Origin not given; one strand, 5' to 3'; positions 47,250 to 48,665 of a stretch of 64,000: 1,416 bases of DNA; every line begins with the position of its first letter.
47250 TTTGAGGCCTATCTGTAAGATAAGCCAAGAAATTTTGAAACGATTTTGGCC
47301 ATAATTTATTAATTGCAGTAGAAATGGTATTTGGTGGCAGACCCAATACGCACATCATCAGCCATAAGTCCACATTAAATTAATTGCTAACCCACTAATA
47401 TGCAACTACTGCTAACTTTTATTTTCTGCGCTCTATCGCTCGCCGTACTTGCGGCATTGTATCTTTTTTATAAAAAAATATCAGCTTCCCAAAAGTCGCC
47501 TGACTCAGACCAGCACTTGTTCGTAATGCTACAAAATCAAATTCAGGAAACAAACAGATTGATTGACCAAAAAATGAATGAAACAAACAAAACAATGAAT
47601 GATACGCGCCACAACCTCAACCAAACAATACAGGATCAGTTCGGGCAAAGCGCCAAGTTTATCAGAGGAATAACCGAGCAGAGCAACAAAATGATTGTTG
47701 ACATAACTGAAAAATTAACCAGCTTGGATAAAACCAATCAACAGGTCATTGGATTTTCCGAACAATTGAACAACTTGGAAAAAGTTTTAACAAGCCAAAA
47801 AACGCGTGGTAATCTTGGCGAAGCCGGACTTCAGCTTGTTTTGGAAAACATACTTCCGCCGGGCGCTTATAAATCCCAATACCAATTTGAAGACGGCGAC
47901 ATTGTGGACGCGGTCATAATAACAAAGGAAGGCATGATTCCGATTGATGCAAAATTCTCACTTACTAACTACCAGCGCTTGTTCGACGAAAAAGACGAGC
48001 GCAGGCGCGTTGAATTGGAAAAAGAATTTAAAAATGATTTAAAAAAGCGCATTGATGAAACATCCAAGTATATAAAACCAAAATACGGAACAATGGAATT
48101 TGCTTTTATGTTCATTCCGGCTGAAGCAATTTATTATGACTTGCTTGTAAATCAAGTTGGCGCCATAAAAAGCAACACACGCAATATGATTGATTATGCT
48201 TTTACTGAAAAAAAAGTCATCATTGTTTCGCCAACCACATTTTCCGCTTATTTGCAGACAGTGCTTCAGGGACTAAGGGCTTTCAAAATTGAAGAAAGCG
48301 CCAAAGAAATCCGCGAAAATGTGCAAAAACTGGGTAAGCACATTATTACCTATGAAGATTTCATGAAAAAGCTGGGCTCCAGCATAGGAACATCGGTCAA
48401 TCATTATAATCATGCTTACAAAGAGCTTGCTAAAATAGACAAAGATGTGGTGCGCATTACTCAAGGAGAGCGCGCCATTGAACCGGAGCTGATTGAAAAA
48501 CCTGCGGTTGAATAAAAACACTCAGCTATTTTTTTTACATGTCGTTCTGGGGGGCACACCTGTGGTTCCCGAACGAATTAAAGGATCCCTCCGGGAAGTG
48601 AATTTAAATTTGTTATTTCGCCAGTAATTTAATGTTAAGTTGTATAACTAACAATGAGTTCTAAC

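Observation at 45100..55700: About 10 kb accessory/defence islet mixing core housekeeping genes with TA modules, tRNAs, gene fragments and all three repeat families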

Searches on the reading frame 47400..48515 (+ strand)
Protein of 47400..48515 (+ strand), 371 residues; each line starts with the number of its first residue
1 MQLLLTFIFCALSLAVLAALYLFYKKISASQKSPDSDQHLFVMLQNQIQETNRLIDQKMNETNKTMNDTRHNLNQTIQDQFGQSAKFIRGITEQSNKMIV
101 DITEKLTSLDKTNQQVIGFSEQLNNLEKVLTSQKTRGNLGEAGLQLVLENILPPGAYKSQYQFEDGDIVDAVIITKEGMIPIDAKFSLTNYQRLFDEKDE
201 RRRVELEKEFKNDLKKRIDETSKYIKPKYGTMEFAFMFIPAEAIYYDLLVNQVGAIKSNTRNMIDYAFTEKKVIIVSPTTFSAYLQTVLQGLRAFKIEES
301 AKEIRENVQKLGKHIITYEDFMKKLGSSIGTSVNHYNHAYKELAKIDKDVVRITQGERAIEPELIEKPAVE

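Call 4: search_protein_families(library=pfam, proteins=[window:47400-48515:+], max_evalue=0.01)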
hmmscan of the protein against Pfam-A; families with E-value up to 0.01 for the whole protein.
window:47400-48515:+ (371 aa): 3 families
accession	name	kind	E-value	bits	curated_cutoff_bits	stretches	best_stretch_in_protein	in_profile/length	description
PF02646.22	RmuC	-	1.3e-52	179.1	26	1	72-350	5-274/291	RmuC family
PF06103.16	DUF948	-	0.0024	18.4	37.2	0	59-127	21-88/89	Bacterial protein of unknown function (DUF948)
PF06295.17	ZapG-like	-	0.0051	17.3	33.5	0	297-348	33-83/123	Z-ring associated protein G-like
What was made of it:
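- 47400..48515 (+): RmuC, a backbone gene whose orientation relative to the tRNA/TPR block is reversed compared with all relatives. Pfam 1.3e-52 (call 4).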

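Call 10: find_encoding_contigs(protein=window:47400-48515:+, flank=10000, max_places=10)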
Protein window:47400-48515:+ (371 aa): no gene with exactly this product is on record in the collection.

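Call 11: find_related_loci(query=window:47400-48515:+, collection=genome_contigs, flank=10000)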
Query window:47400-48515:+ (371 aa) in genome_contigs; peptide patterns used: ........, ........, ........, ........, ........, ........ (x = any residue, [..] = any of these).
599 stretches matched a pattern (row limit reached: there are more); 552 encode a relative of the query (tblastn E <= 1e-3); the best 80 are kept; 80 distinct loci.
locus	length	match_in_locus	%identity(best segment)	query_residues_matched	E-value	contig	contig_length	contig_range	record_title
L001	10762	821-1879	78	19-371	0e+0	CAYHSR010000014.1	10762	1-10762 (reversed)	MAG TPA_asm: uncultured Gammaproteobacteria bacterium isolate ERP119705_co14_33 genome assembly, contig: NODE_8372_lengt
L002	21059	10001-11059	76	19-371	0e+0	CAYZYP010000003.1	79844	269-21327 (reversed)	MAG TPA_asm: uncultured Gammaproteobacteria bacterium isolate SRP062349_co5_339 genome assembly, contig: NODE_41_length_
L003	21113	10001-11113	71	1-371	4e-180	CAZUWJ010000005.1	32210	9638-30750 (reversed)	MAG TPA_asm: uncultured Gammaproteobacteria bacterium isolate SRP191223_co1_387 genome assembly, contig: NODE_1049_lengt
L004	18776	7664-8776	68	1-371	6e-172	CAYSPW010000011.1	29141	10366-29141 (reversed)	MAG TPA_asm: uncultured Gammaproteobacteria bacterium isolate SRP141376_co4_298 genome assembly, contig: NODE_2908_lengt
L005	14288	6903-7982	68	1-371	2e-170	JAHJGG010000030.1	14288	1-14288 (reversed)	MAG: Patescibacteria group bacterium isolate Modern_marine_glass_biofilm.mb.63 Modern_marine_glas.mb.63_k141_287516, who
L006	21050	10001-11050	72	20-370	1e-169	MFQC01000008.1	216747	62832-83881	MAG: Candidatus Magasanikbacteria bacterium RIFCSPHIGHO2_02_FULL_48_18 rifcsphigho2_02_scaffold_236, whole genome shotgu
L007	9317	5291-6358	68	16-371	2e-165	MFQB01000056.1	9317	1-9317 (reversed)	MAG: Candidatus Magasanikbacteria bacterium RIFCSPHIGHO2_02_FULL_47_14 rifcsphigho2_02_scaffold_73726, whole genome shot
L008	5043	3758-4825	69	20-368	7e-165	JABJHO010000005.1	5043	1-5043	MAG: Candidatus Magasanikbacteria bacterium isolate SI074_bin22 k141_2340895, whole genome shotgun sequence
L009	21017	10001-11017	69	19-368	1e-159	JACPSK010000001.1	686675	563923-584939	MAG: Candidatus Magasanikbacteria bacterium isolate NC_groundwater_703_Ag_S-0.2um_44_17 S36_SO-2_scaffold_114964, whole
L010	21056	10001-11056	69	25-371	1e-159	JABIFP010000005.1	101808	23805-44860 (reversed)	MAG: Candidatus Magasanikbacteria bacterium isolate SI053_bin23 k141_1348452, whole genome shotgun sequence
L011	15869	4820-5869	69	21-368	2e-158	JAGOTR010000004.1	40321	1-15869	MAG: Candidatus Magasanikiibacteriota bacterium isolate Gw_Eff_bin_437 Gw_Eff_1658_length_40321_cov_13.690178, whole gen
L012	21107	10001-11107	63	8-369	2e-157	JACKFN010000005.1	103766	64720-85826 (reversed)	MAG: Candidatus Nomurabacteria bacterium isolate HK-STAS-PATE-1 HK-STAS-PATE-1_5, whole genome shotgun sequence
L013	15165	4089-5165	72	1-371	5e-177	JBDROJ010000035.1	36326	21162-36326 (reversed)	MAG: bacterium isolate MEGAHIT-group-1.947 k141_7760452, whole genome shotgun sequence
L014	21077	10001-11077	66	15-371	3e-151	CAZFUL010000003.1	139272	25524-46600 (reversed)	MAG TPA_asm: uncultured Gammaproteobacteria bacterium isolate SRP286056_co2_597 genome assembly, contig: NODE_93_length_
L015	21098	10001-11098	64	3-371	5e-151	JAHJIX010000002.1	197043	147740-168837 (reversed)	MAG: Patescibacteria group bacterium isolate Modern_marine_rock_biofilm.mb.118 Modern_marine_roc.mb.118_k141_62132, whol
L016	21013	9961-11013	61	13-371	2e-145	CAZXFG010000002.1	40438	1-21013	MAG TPA_asm: uncultured Gammaproteobacteria bacterium isolate SRP062349_co6_369 genome assembly, contig: NODE_538_length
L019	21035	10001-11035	61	11-371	5e-140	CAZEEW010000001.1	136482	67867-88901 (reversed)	MAG TPA_asm: uncultured Gammaproteobacteria bacterium isolate SRP093185_co1_62 genome assembly, contig: NODE_21_length_1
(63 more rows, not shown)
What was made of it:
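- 47400..48515 (+): 78% and 76% identity to L001 and L002 (call 11).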

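Call 25: search_protein_families(library=pfam, proteins=[L010:11755-12708:-, L010:13460-13774:+, L010:13746-14138:+, L010:14148-14582:+, L010:14666-16171:+, L010:16220-17632:-, L010:17733-19076:+, L010:11136-11408:+, L010:11438-11758:+, L010:8773-9411:-], max_evalue=0.0001)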
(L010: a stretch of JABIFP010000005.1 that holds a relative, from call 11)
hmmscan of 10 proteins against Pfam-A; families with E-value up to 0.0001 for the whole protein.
L010:11755-12708:- (317 aa): 2 families
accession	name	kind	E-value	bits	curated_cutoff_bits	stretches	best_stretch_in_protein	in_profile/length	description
PF21694.2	DNA_pol3_delta_C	-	3e-25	89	27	1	197-314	1-120/121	DNA polymerase III delta subunit, C-terminal domain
PF06144.19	DNA_pol3_delta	-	4e-07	30.5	21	1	16-114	13-116/124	DNA polymerase III, delta subunit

L010:13460-13774:+ (104 aa): 0 families

L010:13746-14138:+ (130 aa): 1 family
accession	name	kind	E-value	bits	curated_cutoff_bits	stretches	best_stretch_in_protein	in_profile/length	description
PF01258.23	zf-dskA_traR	-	8e-08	32.6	24.9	1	94-124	2-32/36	Prokaryotic dksA/traR C4-type zinc finger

L010:14148-14582:+ (144 aa): 1 family
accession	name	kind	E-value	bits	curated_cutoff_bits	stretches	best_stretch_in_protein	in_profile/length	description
PF01252.23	Peptidase_A8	-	1.8e-26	93.5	25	1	13-138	3-139/142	Signal peptidase (SPase) II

L010:14666-16171:+ (501 aa): 6 families
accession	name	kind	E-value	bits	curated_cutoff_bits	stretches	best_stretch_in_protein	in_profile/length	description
PF01078.27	Mg_chelatase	-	2.1e-85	285.8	20.3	1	195-399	1-205/207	Magnesium chelatase, subunit ChlI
PF13541.12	ChlI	-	1.5e-38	131.9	27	1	23-145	1-121/121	Subunit ChlI of Mg-chelatase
PF13335.12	Mg_chelatase_C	-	1.4e-27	96.6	26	1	407-501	1-94/94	Magnesium chelatase, subunit ChlI C-terminal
PF00493.29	MCM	-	2e-08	34.1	23.3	1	290-393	111-204/224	MCM P-loop domain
PF05362.19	Lon_C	-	4.5e-07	30.1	21.1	1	43-155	69-182/205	Lon protease (S16) C-terminal proteolytic domain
PF07728.20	AAA_5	-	4.8e-07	30.3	22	0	300-354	66-125/139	AAA domain (dynein-related subfamily)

L010:16220-17632:- (470 aa): 4 families
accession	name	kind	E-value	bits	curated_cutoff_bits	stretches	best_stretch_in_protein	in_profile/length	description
PF01551.29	Peptidase_M23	-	1.1e-31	109.3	28.7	1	369-464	3-96/96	Peptidase family M23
PF01476.26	LysM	-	4e-20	71.9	20.9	2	265-309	1-43/43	LysM domain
PF23473.1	LysM3_LYK4_5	-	7.1e-13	48.9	29.3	1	214-249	4-38/48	LYK4/5 LysM3 domain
PF23446.1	LysM1_NFP_LYK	-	5.6e-05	24.4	36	0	272-309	17-54/60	NFP/LYK LysM1 domain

L010:17733-19076:+ (447 aa): 3 families
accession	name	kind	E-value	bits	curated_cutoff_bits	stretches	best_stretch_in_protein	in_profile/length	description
PF05697.18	Trigger_N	-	6.8e-36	124.2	22.2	1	15-159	1-144/144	Bacterial trigger factor protein (TF)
PF05698.19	Trigger_C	-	5.5e-23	82.2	22.7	1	275-436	1-162/162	Bacterial trigger factor protein (TF) C-terminus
PF00254.34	FKBP_C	-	2e-11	44.5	21.1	1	173-251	5-92/94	FKBP-type peptidyl-prolyl cis-trans isomerase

L010:11136-11408:+ (90 aa): 1 family
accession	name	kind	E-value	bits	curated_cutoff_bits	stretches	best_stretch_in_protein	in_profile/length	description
PF01649.23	Ribosomal_S20p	-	7e-20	71.9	29.5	1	2-81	1-81/83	Ribosomal protein S20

L010:11438-11758:+ (106 aa): 0 families

L010:8773-9411:- (212 aa): 1 family
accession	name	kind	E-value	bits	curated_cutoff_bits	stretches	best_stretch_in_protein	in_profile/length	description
PF01725.21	Ham1p_like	-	1.2e-15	58.3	22.5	1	12-192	1-172/186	Ham1 family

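Call 30: search_protein_families(library=padloc, proteins=[window:47400-48515:+], max_evalue=0.1)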
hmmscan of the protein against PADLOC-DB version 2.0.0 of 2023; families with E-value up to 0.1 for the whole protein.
window:47400-48515:+ (371 aa): 2 families
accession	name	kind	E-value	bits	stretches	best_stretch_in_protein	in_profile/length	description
PDLC03812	RTasRmuC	-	3.8e-17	60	1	45-345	101-404/439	DRT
PDLC00598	ZorA1|ZorA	-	0.034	10.5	0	45-135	403-494/663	MotA/ExbB/TolQ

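Call 34: find_related_loci(query=window:47400-48515:+, collection=metagenome_contigs, flank=10000)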
Query window:47400-48515:+ (371 aa) in metagenome_contigs; peptide patterns used: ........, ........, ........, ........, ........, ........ (x = any residue, [..] = any of these).
600 stretches matched a pattern (row limit reached: there are more); 522 encode a relative of the query (tblastn E <= 1e-3); the best 80 are kept; 80 distinct loci.
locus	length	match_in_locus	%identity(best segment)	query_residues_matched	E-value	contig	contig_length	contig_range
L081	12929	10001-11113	73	1-371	2e-180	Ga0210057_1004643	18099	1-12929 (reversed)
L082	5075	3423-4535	71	1-371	0e+0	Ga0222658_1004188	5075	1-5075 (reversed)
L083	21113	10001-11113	71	1-371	2e-176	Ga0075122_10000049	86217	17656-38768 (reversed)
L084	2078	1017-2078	72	1-354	0e+0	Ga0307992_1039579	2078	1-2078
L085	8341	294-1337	73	24-371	7e-172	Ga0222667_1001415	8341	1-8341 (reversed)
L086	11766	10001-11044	73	24-371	8e-172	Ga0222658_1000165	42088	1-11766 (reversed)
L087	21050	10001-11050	72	20-370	9e-170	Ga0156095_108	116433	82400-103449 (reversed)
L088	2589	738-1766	71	30-371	1e-175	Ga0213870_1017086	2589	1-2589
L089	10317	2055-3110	69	25-371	6e-160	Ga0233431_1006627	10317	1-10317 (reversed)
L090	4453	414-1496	62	1-371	3e-156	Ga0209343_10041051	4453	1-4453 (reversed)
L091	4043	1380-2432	61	13-371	2e-149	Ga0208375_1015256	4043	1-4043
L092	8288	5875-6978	58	3-371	2e-141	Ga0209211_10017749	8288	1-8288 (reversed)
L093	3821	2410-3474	59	9-371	8e-145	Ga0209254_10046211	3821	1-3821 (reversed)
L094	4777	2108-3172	57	1-371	1e-140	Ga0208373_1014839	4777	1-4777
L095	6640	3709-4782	60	1-371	6e-138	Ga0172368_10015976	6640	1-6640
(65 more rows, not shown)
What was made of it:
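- The nearest available relatives are distant: RmuC is at most 78% identical (calls 11, 34).
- Tried and rejected: The metagenome scan gave at most 75% identity (call 34).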

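Call 65: search_protein_families(library=pfam, proteins=[L086:840-1571:-, L086:1723-3342:+, L086:3895-4149:-, L086:4263-5060:-, L086:5423-5743:+, L086:5711-6247:-, L086:6707-7357:+, L086:7439-7864:-, L086:8272-9309:+, L086:9309-9815:+], max_evalue=0.001)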
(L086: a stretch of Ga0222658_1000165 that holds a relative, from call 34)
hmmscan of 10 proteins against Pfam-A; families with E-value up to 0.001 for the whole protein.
L086:840-1571:- (243 aa): 1 family
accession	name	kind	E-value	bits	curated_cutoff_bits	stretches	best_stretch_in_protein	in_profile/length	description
PF01978.25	TrmB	-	3.2e-08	33.7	25.6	1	3-66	4-66/68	Sugar-specific transcriptional regulator TrmB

L086:1723-3342:+ (539 aa): 1 family
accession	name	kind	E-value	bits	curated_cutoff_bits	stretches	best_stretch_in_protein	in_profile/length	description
PF04055.27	Radical_SAM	-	5.8e-08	33.5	29.5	1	249-405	2-157/166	Radical SAM superfamily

L086:3895-4149:- (84 aa): 1 family
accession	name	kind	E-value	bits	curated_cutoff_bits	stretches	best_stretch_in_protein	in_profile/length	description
PF07866.17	DUF1653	-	2.1e-18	66.8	23.5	1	9-78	1-61/62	Protein of unknown function (DUF1653)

L086:4263-5060:- (265 aa): 1 family
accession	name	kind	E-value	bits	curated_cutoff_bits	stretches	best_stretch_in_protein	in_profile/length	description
PF01978.25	TrmB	-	1.1e-15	57.6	25.6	1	6-68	1-63/68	Sugar-specific transcriptional regulator TrmB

L086:5423-5743:+ (106 aa): 0 families

L086:5711-6247:- (178 aa): 0 families

L086:6707-7357:+ (216 aa): 0 families

L086:7439-7864:- (141 aa): 0 families

L086:8272-9309:+ (345 aa): 2 families
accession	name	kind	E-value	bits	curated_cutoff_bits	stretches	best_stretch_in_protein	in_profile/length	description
PF13310.11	Virulence_RhuM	-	1.2e-24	87.5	33.7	1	78-151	1-76/252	Virulence protein RhuM family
PF02661.23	Fic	-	1.2e-10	42.5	24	1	237-297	21-93/93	Fic/DOC family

L086:9309-9815:+ (168 aa): 1 family
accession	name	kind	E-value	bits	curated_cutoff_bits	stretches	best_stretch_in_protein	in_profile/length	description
PF01936.24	NYN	-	3.8e-12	47.4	24.2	1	10-140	5-134/145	NYN domain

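Call 66: search_protein_families(library=pfam, proteins=[L083:3712-4443:-, L083:4578-5060:+, L083:6282-7046:-, L083:7176-8390:+, L083:8537-9376:-, L002:5247-5603:-, L002:8150-8686:+, L002:8962-9942:+, L019:7649-8299:-, L019:8545-9903:-], max_evalue=0.001)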
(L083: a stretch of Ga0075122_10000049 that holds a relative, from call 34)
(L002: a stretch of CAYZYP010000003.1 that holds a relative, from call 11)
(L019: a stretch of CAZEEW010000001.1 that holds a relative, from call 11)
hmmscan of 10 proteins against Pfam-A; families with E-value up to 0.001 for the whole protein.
L083:3712-4443:- (243 aa): 1 family
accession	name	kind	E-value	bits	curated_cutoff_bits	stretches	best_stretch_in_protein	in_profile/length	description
PF01978.25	TrmB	-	5.5e-08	33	25.6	1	3-66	4-66/68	Sugar-specific transcriptional regulator TrmB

L083:4578-5060:+ (160 aa): 0 families

L083:6282-7046:- (254 aa): 3 families
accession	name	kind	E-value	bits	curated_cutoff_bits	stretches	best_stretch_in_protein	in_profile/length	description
PF01978.25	TrmB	-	3.1e-13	49.8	25.6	1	16-74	2-59/68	Sugar-specific transcriptional regulator TrmB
PF09339.16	HTH_IclR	-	9.6e-05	22.5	22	1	37-69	17-50/52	IclR helix-turn-helix domain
PF13730.12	HTH_36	-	0.00015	21.9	25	1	19-67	1-55/55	Helix-turn-helix domain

L083:7176-8390:+ (404 aa): 0 families

L083:8537-9376:- (279 aa): 1 family
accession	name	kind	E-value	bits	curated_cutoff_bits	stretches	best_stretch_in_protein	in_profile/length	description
PF01978.25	TrmB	-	3.3e-14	52.9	25.6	1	19-87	1-67/68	Sugar-specific transcriptional regulator TrmB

L002:5247-5603:- (118 aa): 0 families

L002:8150-8686:+ (178 aa): 1 family
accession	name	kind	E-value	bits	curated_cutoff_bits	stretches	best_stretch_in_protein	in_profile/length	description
PF05005.20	Ocnus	-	4.7e-09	36.7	23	1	75-163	14-102/108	Janus/Ocnus family (Ocnus)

L002:8962-9942:+ (326 aa): 7 families
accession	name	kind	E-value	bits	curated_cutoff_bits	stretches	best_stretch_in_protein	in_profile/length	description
PF24390.1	PRTase-CE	-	2.3e-05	24.9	27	1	183-323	46-155/253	PRTase-CE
PF01047.28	MarR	-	3e-05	24.2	24.6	1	3-49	2-48/59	MarR family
PF01022.26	HTH_5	-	5.5e-05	23.4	22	1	4-46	2-43/47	Bacterial regulatory protein, arsR family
PF00156.33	Pribosyltran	-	0.00018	21.3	26.3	1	229-304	50-116/158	Phosphoribosyl transferase domain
PF08220.18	HTH_DeoR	-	0.00057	20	21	0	7-51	3-47/57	DeoR-like helix-turn-helix domain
PF13412.12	HTH_24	-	0.00075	19.5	21.9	0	4-49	3-48/48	Winged helix-turn-helix DNA-binding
PF12840.13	HTH_20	-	0.00078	19.8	27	0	5-45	5-45/51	Helix-turn-helix domain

L019:7649-8299:- (216 aa): 1 family
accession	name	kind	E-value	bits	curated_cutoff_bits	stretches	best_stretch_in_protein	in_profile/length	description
PF02592.20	Vut_1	-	1e-38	133.5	27.2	1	44-203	2-151/152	Putative vitamin uptake transporter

L019:8545-9903:- (452 aa): 0 families

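Call 94: search_solved_structures(query=L016:9072-9458:+, max_evalue=1)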
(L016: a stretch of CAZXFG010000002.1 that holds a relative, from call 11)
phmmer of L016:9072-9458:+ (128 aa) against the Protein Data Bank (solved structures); distinct sequences matched with E-value up to 1: 33.
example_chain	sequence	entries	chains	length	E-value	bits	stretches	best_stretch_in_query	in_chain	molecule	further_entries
4z1x_A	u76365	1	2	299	4.8e-05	26.5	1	10-113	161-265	LAGLIDADG endonuclease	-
4efj_A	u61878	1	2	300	4.9e-05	26.5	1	10-113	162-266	LAGLIDADG endonuclease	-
11qf_A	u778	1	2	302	0.00061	23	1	17-112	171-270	I-PnoMI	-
12fk_A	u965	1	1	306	0.00085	22.5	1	8-112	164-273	aHE31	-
9q0h_A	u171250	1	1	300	0.00087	22.5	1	9-112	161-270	eI-OnuI_P456_GGC_3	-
5t2o_A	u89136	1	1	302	0.0013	21.9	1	9-112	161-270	I-OnuI_e-ag011377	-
5t8d_A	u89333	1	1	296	0.0015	21.7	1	9-112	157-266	I-OnuI_e-vHIVInt_v2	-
5v0q_A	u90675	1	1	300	0.0016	21.7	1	9-112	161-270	I-OnuI_e-vHIVInt_v1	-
5t2n_A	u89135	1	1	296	0.0061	19.8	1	9-112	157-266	I-OnuI_e-ag007820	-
4lq0_A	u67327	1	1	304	0.012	18.9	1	17-107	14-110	LAGLIDADG homing endonuclease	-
7rcc_A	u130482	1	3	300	0.017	18.3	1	9-112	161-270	I-OnuI_e-hPD1-b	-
3eh8_A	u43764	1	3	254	0.018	18.2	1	16-111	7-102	Intron-encoded DNA endonuclease I-AniI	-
9xy1_A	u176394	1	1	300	0.023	17.9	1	9-112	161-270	eI-OnuI_P456_TGA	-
7rcd_A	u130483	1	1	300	0.023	17.9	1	9-112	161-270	I-OnuI_e-hPD1-c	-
7rce_A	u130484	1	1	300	0.025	17.8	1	9-112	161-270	I-OnuI_e-hPD1-d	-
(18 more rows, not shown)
